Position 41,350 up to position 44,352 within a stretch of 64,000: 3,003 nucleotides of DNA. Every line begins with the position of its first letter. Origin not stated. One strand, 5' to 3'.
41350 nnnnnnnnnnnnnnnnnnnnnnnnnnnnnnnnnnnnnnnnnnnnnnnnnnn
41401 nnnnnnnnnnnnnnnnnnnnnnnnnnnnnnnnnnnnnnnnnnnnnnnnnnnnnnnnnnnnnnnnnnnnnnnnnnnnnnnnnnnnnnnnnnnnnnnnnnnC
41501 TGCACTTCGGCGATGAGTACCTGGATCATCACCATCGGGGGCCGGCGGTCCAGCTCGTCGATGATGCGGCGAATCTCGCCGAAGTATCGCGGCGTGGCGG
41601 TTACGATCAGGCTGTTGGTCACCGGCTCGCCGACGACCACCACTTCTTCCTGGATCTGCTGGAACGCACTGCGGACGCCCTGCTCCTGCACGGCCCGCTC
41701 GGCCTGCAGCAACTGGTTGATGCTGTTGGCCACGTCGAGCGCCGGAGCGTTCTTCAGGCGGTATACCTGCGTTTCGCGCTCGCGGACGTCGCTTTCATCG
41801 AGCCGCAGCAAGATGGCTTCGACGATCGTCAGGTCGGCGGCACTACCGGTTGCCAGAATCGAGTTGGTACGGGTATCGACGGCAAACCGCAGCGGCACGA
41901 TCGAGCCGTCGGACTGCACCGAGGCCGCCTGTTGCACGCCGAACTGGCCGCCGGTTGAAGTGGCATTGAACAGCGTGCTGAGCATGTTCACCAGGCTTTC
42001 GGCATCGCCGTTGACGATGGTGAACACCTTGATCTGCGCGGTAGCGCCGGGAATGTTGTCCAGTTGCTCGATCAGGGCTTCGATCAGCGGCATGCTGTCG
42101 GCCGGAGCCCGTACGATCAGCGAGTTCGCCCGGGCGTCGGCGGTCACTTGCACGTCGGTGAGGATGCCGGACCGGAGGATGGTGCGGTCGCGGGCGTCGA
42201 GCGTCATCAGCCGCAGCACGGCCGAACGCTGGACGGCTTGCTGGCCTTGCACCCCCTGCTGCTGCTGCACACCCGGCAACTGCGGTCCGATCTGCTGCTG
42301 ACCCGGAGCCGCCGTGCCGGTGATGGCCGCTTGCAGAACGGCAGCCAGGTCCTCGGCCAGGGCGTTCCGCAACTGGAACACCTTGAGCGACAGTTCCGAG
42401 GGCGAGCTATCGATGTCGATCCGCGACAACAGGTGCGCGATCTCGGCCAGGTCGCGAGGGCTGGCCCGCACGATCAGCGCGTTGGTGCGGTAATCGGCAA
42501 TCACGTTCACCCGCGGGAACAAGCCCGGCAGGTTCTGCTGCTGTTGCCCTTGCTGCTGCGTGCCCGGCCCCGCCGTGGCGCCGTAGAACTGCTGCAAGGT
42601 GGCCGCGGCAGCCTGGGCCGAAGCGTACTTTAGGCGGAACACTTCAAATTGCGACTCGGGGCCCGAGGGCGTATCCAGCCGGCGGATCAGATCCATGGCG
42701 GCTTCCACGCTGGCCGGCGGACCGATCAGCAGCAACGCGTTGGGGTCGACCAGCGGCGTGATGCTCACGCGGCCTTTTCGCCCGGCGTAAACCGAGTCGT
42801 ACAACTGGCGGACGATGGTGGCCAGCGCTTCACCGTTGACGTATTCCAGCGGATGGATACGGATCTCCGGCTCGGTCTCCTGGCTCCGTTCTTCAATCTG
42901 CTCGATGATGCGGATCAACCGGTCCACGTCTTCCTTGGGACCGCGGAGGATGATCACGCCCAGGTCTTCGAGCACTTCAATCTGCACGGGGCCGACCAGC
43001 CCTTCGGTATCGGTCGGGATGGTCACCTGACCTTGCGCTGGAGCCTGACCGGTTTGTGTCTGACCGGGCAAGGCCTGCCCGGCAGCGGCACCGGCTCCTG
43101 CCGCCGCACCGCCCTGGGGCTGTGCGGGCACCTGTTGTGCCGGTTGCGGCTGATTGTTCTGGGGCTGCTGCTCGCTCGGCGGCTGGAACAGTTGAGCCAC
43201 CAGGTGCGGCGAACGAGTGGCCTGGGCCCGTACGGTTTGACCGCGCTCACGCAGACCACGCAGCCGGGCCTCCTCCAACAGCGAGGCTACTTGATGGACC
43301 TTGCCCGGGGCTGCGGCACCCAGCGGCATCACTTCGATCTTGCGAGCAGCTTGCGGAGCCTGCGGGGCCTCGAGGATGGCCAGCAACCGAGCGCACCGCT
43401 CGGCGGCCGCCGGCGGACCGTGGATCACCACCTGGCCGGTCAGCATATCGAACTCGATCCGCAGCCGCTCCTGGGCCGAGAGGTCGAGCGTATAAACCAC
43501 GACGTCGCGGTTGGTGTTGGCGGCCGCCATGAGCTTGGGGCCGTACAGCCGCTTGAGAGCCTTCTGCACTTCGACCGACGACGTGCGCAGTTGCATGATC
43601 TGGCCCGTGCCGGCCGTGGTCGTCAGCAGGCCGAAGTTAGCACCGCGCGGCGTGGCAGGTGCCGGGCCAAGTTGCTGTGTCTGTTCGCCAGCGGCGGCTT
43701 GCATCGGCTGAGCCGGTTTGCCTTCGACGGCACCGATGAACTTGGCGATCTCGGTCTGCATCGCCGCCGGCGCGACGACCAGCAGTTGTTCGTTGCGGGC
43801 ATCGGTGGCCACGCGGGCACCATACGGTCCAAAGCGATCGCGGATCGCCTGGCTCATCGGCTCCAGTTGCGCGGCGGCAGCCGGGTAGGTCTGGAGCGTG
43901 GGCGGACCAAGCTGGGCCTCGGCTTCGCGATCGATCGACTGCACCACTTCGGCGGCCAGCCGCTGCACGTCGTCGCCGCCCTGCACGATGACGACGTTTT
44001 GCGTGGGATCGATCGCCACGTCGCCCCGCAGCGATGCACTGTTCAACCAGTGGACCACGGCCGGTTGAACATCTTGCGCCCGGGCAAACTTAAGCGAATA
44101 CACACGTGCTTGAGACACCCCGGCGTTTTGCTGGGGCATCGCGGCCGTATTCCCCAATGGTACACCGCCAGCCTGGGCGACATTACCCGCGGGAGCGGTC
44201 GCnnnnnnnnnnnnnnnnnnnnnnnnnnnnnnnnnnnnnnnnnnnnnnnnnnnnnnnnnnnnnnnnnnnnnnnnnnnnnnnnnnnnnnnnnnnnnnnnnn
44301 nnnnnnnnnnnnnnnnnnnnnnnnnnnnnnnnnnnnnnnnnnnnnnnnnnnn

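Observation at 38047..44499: Orphan ~1500-aa secretin with a downstream lipoprotein and a convergent BON-domain protein, but no secretion ATPase or platform genes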

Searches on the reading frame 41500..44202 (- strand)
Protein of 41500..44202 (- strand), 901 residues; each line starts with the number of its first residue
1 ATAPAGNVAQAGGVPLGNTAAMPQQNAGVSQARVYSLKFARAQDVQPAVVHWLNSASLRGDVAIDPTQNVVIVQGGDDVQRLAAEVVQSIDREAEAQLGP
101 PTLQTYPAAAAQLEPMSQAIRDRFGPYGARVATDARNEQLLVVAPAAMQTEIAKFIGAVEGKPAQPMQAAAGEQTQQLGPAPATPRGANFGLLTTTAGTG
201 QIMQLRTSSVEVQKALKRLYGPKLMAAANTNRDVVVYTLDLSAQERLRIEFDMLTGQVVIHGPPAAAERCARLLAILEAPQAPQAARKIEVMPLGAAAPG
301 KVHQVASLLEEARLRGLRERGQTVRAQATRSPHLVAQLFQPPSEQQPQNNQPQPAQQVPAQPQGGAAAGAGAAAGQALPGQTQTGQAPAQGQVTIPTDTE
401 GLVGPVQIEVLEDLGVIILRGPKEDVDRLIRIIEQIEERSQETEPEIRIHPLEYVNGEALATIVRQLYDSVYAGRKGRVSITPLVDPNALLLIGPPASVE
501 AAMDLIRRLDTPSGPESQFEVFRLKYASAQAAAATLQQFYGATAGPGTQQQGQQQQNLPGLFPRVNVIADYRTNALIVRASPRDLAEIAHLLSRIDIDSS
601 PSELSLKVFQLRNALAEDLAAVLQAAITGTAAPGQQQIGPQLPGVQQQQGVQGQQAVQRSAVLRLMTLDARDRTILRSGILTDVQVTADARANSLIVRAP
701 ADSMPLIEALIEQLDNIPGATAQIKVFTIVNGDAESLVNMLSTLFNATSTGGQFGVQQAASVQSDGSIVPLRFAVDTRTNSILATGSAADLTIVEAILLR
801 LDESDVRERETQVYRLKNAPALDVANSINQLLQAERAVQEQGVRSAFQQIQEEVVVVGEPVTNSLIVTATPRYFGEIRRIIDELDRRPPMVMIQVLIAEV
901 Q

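Call 92: predict_structure(alignment_id=A3)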
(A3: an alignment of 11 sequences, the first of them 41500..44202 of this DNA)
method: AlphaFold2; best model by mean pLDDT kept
length: 901 residues; sequences in the alignment: 11
mean_pLDDT: 63.2   pTM: 0.34
mean pLDDT of the five models: 63.2, 61.6, 60.5, 59.1, 56.6
residues with pLDDT >= 90: 18; 70-90: 462; 50-70: 138; < 50: 283
segments of 3 or more residues with pLDDT < 50: 1-3, 5-29, 159-199, 320-403, 542-562, 600-602, 629-680, 718-722, 747-769, 803-807, 839-842, 844-847, 890-901
pLDDT, mean of each block of 10 residues (from residue 1): 35 31 33 81 87 87 84 88 90 70 80 86 78 81 81 72 33 30 31 34 79 87 77 81 81 83 84 81 66 79 78 62 41 38 35 33 29 29 28 29 63 82 80 82 81 80 81 79 79 87 85 69 77 75 36 34 66 76 80 69 68 72 62 30 28 30 35 42 70 77 72 60 64 70 55 30 38 71 71 71 50 76 78 57 48 68 75 75 66 35 34
secondary structure, 60 per line:
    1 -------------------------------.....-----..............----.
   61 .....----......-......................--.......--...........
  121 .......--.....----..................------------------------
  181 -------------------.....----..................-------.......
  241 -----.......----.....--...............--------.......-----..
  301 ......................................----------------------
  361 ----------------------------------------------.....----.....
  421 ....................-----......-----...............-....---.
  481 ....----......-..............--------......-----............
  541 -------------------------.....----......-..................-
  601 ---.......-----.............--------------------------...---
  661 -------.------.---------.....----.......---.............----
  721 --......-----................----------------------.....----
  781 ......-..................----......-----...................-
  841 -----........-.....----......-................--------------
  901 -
elements in order (helices of 4 or more, strands of 3 or more residues): E32-36 H42-55 E60-65 E70-75 H77-98 E101-107 H110-127 E130-134 E139-145 H146-156 E200-204 H209-223 E224-226 E234-240 E246-252 E257-261 H264-278 E287-293 H299-338 E407-411 E416-422 H423-440 E446-451 H457-471 H473-476 E480-484 E489-494 H496-509 E518-523 H529-540 E566-570 E575-580 H582-599 E604-610 H616-628 E685-689 E694-700 H704-716 E723-728 H734-749 E772-776 E781-786 H788-805 E810-815 H821-839 H846-853 E855-859 E864-869 H871-886
